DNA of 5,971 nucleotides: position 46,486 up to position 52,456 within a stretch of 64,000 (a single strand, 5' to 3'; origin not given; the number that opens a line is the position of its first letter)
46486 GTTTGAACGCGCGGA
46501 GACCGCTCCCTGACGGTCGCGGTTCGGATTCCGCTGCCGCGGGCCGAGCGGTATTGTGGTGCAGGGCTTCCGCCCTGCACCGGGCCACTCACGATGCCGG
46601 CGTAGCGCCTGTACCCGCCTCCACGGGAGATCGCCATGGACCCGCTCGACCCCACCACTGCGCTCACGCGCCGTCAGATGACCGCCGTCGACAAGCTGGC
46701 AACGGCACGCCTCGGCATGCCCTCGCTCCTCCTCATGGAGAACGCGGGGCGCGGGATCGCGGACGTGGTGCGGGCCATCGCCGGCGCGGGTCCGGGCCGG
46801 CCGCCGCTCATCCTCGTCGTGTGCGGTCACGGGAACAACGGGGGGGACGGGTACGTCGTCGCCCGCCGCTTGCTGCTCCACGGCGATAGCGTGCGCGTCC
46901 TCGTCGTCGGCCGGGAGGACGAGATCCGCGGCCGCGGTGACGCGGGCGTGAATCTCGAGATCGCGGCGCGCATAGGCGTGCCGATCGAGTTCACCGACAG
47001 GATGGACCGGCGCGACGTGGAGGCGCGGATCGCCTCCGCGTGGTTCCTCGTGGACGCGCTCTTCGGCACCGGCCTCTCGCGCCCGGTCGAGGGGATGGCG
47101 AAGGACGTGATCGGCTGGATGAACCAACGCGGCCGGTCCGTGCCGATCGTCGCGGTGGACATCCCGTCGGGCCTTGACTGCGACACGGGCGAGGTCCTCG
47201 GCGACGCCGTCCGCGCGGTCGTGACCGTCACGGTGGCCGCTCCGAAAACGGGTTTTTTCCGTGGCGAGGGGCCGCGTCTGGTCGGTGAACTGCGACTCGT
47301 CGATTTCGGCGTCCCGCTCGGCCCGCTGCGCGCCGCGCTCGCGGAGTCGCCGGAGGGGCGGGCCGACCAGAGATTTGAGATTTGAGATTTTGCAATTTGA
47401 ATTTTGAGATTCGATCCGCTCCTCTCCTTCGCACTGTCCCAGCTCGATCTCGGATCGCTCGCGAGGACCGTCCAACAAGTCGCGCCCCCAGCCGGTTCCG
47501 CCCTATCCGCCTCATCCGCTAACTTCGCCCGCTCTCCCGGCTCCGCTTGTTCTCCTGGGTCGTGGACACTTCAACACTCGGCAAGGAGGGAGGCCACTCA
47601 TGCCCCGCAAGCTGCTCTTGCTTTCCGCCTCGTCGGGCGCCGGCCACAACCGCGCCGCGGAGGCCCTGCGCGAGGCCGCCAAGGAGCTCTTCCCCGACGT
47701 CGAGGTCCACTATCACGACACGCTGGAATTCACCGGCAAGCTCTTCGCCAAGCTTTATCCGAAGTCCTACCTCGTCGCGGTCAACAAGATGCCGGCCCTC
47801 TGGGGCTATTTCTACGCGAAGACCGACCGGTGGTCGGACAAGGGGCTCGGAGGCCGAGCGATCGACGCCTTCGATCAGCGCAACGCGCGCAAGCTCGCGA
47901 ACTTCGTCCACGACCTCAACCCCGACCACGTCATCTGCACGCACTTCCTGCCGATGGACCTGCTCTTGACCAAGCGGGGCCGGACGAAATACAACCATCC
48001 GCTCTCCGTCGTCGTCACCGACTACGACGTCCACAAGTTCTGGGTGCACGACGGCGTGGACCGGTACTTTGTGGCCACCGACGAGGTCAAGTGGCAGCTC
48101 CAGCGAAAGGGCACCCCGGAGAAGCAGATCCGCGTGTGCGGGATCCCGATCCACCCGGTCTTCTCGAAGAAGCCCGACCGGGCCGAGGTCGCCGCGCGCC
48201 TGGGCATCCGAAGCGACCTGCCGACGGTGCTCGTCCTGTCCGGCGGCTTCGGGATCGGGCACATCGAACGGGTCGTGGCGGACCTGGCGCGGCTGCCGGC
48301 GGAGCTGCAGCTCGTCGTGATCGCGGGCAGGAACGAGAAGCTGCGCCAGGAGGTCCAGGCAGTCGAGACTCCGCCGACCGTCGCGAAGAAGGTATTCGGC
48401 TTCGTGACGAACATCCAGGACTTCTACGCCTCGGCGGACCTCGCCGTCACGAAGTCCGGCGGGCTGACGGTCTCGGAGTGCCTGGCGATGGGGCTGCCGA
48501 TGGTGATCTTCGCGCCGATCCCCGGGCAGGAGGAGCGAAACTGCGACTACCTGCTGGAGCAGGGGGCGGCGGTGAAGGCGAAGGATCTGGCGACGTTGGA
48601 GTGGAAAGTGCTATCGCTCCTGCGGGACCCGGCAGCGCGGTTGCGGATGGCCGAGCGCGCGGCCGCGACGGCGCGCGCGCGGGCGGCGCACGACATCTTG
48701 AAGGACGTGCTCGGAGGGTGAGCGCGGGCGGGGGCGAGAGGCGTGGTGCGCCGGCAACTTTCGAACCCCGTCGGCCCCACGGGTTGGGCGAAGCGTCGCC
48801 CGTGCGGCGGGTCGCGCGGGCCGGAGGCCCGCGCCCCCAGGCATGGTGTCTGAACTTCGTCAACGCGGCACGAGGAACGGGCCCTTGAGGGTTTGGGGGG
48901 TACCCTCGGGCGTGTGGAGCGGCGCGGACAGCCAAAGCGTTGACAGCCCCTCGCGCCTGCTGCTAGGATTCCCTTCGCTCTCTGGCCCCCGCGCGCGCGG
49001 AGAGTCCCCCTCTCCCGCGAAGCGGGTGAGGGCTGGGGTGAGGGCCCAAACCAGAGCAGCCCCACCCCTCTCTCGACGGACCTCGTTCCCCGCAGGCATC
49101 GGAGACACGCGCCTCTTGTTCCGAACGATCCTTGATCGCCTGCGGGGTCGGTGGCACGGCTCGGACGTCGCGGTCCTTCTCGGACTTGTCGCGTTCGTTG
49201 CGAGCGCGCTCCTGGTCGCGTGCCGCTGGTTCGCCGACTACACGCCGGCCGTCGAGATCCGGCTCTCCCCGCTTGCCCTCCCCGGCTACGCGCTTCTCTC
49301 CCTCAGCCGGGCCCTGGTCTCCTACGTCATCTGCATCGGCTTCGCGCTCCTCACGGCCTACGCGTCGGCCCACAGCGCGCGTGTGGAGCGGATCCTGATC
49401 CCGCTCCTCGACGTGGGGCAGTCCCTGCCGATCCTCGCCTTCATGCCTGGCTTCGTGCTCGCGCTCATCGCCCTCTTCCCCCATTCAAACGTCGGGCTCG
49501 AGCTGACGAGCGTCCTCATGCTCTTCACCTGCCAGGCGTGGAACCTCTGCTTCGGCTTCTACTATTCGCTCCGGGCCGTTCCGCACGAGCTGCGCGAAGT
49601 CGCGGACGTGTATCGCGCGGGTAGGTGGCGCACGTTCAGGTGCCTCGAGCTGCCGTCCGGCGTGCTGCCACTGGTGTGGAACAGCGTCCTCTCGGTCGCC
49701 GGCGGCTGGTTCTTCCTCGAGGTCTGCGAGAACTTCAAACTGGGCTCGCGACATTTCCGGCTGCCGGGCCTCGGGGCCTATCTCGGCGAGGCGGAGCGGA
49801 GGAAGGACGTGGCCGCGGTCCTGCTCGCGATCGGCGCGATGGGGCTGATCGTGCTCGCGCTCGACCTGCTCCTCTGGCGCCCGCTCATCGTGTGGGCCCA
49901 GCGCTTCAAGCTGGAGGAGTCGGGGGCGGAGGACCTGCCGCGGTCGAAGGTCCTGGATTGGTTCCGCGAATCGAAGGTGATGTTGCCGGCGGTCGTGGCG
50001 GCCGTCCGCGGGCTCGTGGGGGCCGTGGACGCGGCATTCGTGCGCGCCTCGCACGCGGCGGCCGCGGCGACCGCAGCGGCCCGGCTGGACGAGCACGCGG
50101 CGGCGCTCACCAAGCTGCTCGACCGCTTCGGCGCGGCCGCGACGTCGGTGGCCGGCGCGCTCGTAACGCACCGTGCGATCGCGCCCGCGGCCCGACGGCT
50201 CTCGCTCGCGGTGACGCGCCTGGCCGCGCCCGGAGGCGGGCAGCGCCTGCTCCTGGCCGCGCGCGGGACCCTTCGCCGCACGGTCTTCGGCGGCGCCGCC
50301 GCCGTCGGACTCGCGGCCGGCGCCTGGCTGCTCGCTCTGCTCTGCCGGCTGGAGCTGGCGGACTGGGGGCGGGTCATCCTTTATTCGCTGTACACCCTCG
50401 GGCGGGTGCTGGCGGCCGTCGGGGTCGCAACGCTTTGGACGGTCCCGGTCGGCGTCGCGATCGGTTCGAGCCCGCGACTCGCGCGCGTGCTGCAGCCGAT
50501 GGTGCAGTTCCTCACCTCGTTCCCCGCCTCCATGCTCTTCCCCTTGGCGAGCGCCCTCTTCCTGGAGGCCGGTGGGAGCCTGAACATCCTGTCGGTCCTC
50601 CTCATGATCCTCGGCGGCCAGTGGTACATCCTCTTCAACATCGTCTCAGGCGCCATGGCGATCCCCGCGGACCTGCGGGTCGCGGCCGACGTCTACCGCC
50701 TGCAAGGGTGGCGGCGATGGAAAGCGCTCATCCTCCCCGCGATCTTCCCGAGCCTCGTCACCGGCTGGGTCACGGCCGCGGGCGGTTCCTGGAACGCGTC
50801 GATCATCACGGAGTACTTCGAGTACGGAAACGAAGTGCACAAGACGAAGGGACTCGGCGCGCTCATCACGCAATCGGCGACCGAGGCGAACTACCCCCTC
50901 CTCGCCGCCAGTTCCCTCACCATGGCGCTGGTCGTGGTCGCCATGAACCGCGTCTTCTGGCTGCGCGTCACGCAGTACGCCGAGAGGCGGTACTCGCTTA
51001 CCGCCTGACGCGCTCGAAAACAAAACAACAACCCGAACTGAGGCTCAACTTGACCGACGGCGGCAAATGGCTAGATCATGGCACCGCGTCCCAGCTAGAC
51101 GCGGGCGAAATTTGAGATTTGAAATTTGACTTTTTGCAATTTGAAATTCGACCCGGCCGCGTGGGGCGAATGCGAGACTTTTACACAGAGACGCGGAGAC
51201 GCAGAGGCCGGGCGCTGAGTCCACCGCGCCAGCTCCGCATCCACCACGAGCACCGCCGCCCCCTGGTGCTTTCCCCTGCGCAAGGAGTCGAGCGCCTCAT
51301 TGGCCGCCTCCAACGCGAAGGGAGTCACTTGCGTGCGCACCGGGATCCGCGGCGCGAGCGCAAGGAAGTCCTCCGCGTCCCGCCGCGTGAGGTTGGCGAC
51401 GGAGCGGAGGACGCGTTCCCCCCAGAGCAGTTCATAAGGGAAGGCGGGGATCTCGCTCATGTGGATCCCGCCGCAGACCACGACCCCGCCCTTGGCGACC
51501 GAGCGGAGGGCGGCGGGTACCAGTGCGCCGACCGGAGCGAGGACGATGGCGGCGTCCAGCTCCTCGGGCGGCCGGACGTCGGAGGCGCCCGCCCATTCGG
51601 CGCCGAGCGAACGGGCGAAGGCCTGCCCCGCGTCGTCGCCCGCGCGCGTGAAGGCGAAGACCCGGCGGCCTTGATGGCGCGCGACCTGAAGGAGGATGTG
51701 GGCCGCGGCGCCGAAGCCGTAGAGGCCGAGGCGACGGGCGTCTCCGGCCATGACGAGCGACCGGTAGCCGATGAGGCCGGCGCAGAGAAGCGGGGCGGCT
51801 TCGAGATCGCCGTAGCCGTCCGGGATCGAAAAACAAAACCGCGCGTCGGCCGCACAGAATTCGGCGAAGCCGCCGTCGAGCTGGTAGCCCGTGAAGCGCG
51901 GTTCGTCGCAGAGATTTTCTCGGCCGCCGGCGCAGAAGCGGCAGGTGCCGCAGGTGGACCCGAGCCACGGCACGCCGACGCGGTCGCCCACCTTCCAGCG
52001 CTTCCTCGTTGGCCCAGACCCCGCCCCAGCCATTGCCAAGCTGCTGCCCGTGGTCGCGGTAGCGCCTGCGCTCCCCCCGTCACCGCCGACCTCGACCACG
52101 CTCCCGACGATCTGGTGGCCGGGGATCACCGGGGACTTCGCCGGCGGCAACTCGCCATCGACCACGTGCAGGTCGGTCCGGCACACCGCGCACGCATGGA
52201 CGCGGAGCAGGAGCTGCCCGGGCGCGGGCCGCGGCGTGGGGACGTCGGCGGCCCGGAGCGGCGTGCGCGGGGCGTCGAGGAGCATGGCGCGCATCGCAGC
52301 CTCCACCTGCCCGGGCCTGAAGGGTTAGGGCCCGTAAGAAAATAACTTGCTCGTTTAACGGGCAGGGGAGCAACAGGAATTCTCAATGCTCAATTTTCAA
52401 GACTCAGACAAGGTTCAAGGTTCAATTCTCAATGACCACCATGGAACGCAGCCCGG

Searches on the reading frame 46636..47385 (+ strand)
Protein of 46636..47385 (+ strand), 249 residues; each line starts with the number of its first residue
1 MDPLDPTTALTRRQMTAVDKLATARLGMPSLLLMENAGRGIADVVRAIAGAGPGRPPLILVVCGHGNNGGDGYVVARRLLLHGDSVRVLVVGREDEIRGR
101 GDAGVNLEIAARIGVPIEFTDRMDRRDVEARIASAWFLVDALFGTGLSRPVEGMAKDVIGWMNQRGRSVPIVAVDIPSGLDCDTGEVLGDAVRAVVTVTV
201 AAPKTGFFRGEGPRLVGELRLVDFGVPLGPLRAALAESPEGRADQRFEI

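Call 11: search_protein_families(library=pfam, proteins=[window:46636-47385:+], max_evalue=0.01)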
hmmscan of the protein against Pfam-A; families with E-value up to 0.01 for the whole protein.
window:46636-47385:+ (249 aa): 1 family
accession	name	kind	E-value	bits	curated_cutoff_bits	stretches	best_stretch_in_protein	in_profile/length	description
PF03853.21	YjeF_N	-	1.4e-44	152.5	24.9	1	33-206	4-169/169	YjeF-related protein N-terminus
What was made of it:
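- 46636..47385 (+): nnrE, NAD(P)H-hydrate epimerase (MBI3270866.1, 249 aa). Pfam YjeF_N 1.4e-44 (call 11).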

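Call 21: find_encoding_contigs(protein=window:46636-47382:+, flank=10000)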
Protein window:46636-47382:+ (249 aa): no gene with exactly this product is on record in the collection.

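Call 28: find_homologous_proteins(query=window:46636-47382:+, max_evalue=1e-20)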
Query window:46636-47382:+ (249 aa): 5737 proteins with E <= 1e-20 among 8000 candidates; the best 120 are listed.
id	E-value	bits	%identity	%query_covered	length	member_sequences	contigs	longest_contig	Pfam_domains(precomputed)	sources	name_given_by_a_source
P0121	6.6e-156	535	100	100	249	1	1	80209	PF03853.22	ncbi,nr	ncbi:MAG: NAD(P)H-hydrate epimerase [Planctomycetes bacterium]|nr:NAD(P)H-hydrate epimerase [Plancto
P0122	6.4e-71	257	59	92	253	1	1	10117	PF03853.22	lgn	-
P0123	4.4e-60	221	51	99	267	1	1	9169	PF03853.22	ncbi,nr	ncbi:MAG: NAD(P)H-hydrate epimerase [Planctomycetes bacterium]|nr:NAD(P)H-hydrate epimerase [Plancto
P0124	2.4e-56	209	49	96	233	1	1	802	PF03853.22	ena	-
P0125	1.8e-54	203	49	97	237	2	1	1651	PF03853.22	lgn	-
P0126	1.6e-52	197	49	90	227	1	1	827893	PF03853.22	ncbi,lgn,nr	ncbi:MAG: NAD(P)H-hydrate epimerase [Planctomycetota bacterium]|nr:MAG: NAD(P)H-hydrate epimerase [P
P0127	2.7e-52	196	53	87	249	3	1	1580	PF03853.22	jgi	jgi:NAD(P)H-hydrate epimerase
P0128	4.5e-52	195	48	98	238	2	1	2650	PF03853.22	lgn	-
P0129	1.4e-51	193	50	88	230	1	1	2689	PF03853.22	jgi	jgi:NAD(P)H-hydrate epimerase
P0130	3.2e-50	189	48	88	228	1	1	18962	PF03853.22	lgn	-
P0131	1.1e-49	187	47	90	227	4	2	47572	PF03853.22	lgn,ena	-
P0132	1.5e-49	187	50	86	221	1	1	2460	PF03853.22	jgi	jgi:NAD(P)H-hydrate epimerase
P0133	1.8e-49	187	47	91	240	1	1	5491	PF03853.22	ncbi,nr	ncbi:MAG: NAD(P)H-hydrate epimerase [Planctomycetota bacterium]|nr:MAG: NAD(P)H-hydrate epimerase [P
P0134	4.9e-49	185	46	91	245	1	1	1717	PF03853.22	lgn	-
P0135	5.1e-49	185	46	96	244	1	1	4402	PF03853.22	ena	-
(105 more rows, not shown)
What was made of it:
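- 46636..47385 (+): P0121 is 100% identical (call 28).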

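Call 30: find_encoding_contigs(protein=P0121, flank=10000)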
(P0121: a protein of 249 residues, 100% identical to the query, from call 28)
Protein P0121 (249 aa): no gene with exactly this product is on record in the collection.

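Call 31: find_encoding_contigs(protein=P0122, flank=10000)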
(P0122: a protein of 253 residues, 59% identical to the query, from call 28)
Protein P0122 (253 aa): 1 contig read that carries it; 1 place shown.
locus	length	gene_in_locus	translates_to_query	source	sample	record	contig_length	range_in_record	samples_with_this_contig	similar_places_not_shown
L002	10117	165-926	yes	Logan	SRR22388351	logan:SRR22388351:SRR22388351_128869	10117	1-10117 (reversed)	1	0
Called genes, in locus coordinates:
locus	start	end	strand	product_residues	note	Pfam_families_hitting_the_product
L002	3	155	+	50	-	?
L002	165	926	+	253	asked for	PF03853:YjeF_N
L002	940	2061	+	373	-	PF06925:MGDG_synth, PF00534:Glycos_transf_1, PF04101:Glyco_tran_28_C, PF13692:Glyco_trans_1_4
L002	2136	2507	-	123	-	PF13366:PDDEXK_3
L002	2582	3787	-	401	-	-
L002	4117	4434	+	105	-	-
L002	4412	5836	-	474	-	PF03692:CxxCxxCC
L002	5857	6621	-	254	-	PF00378:ECH_1, PF16113:ECH_2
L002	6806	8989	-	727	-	PF13428:TPR_14 (faint), PF12895:ANAPC3 (faint), PF13432:TPR_16 (weak), PF14559:TPR_19 (weak), PF13432:TPR_16, PF14559:TPR_19 (weak), PF13432:TPR_16, PF14559:TPR_19 (weak), +11 more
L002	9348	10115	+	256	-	?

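Call 32: find_encoding_contigs(protein=P0123, flank=10000)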
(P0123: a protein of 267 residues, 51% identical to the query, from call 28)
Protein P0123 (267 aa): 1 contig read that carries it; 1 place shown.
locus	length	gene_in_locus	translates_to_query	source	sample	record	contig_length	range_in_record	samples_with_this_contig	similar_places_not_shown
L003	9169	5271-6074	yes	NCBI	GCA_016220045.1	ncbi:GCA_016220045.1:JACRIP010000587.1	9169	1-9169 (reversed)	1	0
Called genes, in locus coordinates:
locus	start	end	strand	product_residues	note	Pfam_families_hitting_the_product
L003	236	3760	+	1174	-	PF02811:PHP, PF07733:DNA_pol3_alpha, PF17657:DNA_pol3_finger, PF14579:HHH_6, PF01336:tRNA_anti-codon (weak)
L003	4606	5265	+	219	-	PF00753:Lactamase_B, PF12706:Lactamase_B_2 (weak)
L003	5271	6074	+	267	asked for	PF03853:YjeF_N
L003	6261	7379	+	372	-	PF06925:MGDG_synth, PF00534:Glycos_transf_1, PF04101:Glyco_tran_28_C, PF13692:Glyco_trans_1_4 (weak)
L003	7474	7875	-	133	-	PF13366:PDDEXK_3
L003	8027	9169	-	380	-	?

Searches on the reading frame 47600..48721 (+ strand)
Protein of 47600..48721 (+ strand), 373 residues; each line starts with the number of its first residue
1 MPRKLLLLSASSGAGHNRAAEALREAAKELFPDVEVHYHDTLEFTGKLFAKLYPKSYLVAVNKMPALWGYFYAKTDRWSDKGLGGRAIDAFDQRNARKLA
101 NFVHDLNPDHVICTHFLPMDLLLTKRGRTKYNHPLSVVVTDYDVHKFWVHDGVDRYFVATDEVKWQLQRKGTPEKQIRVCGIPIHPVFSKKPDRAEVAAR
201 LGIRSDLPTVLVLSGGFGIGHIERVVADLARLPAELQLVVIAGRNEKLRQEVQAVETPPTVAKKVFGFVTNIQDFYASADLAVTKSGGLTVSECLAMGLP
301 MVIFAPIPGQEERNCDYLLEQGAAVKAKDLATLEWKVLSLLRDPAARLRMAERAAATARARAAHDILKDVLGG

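Call 11: search_protein_families(library=pfam, proteins=[window:47600-48721:+], max_evalue=0.01)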
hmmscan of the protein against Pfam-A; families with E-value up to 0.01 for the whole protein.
window:47600-48721:+ (373 aa): 4 families
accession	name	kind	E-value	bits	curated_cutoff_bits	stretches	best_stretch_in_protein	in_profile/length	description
PF06925.17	MGDG_synth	-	1.3e-35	123.4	25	1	16-184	1-169/169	Monogalactosyldiacylglycerol (MGDG) synthase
PF04101.22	Glyco_tran_28_C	-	2.2e-12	47.8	22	1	209-364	1-164/166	Glycosyltransferase family 28 C-terminal domain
PF00534.26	Glycos_transf_1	-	2.9e-12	46.9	26.4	1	225-355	33-170/172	Glycosyl transferases group 1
PF13692.12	Glyco_trans_1_4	-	1.2e-08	35.8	27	1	235-343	33-142/142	Glycosyl transferases group 1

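Call 64: find_encoding_contigs(protein=window:47600-48718:+, flank=5000)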
Protein window:47600-48718:+ (373 aa): 1 contig read that carries it; 1 place shown.
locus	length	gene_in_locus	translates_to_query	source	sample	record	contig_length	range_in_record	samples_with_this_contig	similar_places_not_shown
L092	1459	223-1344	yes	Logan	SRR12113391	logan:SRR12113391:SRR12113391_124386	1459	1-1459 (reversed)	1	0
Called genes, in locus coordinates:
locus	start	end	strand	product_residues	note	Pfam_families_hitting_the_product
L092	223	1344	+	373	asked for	PF06925:MGDG_synth, PF00534:Glycos_transf_1, PF04101:Glyco_tran_28_C, PF13692:Glyco_trans_1_4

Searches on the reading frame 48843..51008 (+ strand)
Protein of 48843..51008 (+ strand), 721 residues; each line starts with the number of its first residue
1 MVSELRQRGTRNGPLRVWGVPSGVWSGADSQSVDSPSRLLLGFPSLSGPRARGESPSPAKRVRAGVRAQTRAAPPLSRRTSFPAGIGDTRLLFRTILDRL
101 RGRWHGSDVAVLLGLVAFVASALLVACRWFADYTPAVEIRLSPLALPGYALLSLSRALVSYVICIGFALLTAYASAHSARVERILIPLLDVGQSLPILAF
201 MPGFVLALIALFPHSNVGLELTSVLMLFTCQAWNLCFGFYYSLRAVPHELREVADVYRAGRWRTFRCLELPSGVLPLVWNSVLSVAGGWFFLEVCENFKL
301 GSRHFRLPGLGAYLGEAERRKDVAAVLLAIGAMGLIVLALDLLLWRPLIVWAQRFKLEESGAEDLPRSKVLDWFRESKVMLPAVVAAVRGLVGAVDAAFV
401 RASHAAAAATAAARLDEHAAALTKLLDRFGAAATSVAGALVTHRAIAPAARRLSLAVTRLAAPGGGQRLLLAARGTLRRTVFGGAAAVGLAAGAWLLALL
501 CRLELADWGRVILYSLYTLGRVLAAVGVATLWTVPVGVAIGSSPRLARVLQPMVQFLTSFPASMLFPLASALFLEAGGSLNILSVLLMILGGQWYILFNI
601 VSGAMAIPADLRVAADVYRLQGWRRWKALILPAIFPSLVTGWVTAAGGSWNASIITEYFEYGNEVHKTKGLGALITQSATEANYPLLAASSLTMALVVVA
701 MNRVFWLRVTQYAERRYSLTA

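Call 11: search_protein_families(library=pfam, proteins=[window:48843-51008:+], max_evalue=0.01)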
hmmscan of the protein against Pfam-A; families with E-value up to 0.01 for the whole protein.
window:48843-51008:+ (721 aa): 1 family
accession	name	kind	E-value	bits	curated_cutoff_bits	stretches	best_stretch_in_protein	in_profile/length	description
PF00528.27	BPD_transp_1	-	2e-31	109.6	26.4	2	534-704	2-170/184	Binding-protein-dependent transport system inner membrane component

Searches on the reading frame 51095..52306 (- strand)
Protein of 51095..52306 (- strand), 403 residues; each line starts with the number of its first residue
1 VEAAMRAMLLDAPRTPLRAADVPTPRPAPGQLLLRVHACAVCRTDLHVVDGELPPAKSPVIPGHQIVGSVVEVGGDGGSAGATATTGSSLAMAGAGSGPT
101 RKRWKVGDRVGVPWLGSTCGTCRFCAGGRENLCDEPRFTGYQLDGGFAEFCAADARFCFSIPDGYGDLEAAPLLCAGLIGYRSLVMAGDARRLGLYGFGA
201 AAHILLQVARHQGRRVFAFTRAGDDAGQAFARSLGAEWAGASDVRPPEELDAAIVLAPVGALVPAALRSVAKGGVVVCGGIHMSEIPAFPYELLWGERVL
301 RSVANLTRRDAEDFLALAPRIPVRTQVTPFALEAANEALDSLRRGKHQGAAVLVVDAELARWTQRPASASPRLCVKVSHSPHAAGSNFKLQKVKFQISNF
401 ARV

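Call 11: search_protein_families(library=pfam, proteins=[window:51095-52306:-], max_evalue=0.01)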
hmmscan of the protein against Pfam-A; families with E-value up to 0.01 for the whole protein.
window:51095-52306:- (403 aa): 2 families
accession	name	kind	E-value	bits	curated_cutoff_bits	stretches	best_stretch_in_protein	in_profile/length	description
PF08240.17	ADH_N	-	1.3e-26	93.3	23.5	1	29-163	2-104/104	Alcohol dehydrogenase GroES-like domain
PF00107.32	ADH_zinc_N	-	1.1e-05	25.8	31.8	1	203-316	4-125/129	Zinc-binding dehydrogenase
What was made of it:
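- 51095..52294 (-): Zinc-dependent alcohol dehydrogenase, annotated as 399 aa (MBI3270869.1). Pfam ADH_N and ADH_zinc_N (call 11).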

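Call 14: find_homologous_proteins(query=window:51095-52306:-)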
Query window:51095-52306:- (403 aa): 8000 proteins with E <= 0.001 among 8000 candidates; the best 120 are listed.
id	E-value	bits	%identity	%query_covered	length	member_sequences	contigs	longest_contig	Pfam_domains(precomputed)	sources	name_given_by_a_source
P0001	2.1e-234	796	100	89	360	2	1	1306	PF00107.33,PF08240.18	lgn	-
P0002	7.4e-167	574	-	-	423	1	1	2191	PF00107.33,PF13602.13,PF08240.18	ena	-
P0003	2.2e-154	533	71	87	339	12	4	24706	PF00107.33,PF08240.18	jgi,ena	-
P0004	3.8e-154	532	70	88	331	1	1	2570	PF00107.33,PF08240.18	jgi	jgi:alcohol dehydrogenase, propanol-preferring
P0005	4.9e-154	531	69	88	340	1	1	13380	PF08240.18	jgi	jgi:propanol-preferring alcohol dehydrogenase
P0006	6.0e-154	531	70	87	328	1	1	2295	PF00107.33,PF08240.18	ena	-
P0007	1.1e-153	530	69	87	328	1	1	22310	PF00107.33,PF08240.18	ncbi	-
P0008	1.7e-153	530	70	87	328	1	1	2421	PF00107.33,PF08240.18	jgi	jgi:propanol-preferring alcohol dehydrogenase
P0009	2.1e-153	529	70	88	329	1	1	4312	PF00107.33,PF08240.18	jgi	jgi:propanol-preferring alcohol dehydrogenase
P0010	6.3e-153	528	70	87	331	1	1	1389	PF00107.33,PF08240.18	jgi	jgi:propanol-preferring alcohol dehydrogenase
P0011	7.4e-153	528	68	87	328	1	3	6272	PF08240.18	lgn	-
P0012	1.2e-152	527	70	87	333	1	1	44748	PF08240.18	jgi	jgi:propanol-preferring alcohol dehydrogenase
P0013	3.2e-152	525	70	87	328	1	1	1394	PF00107.33,PF08240.18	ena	-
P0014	4.3e-152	525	69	87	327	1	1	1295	PF08240.18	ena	-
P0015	5.7e-152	525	68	87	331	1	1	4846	PF00107.33,PF08240.18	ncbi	-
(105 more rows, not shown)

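Call 16: find_encoding_contigs(protein=P0001, flank=5000)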
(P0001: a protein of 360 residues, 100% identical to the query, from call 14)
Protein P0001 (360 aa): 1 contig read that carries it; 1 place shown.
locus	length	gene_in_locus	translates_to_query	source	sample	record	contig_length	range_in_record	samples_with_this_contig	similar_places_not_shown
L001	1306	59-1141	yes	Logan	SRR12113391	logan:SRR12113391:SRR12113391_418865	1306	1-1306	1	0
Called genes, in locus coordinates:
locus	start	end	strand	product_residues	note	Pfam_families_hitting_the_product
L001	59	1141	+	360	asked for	PF08240:ADH_N, PF00107:ADH_zinc_N (faint)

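Call 19: find_encoding_contigs(protein=window:51098-52294:-, flank=10000)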
Protein window:51098-52294:- (399 aa): no gene with exactly this product is on record in the collection.
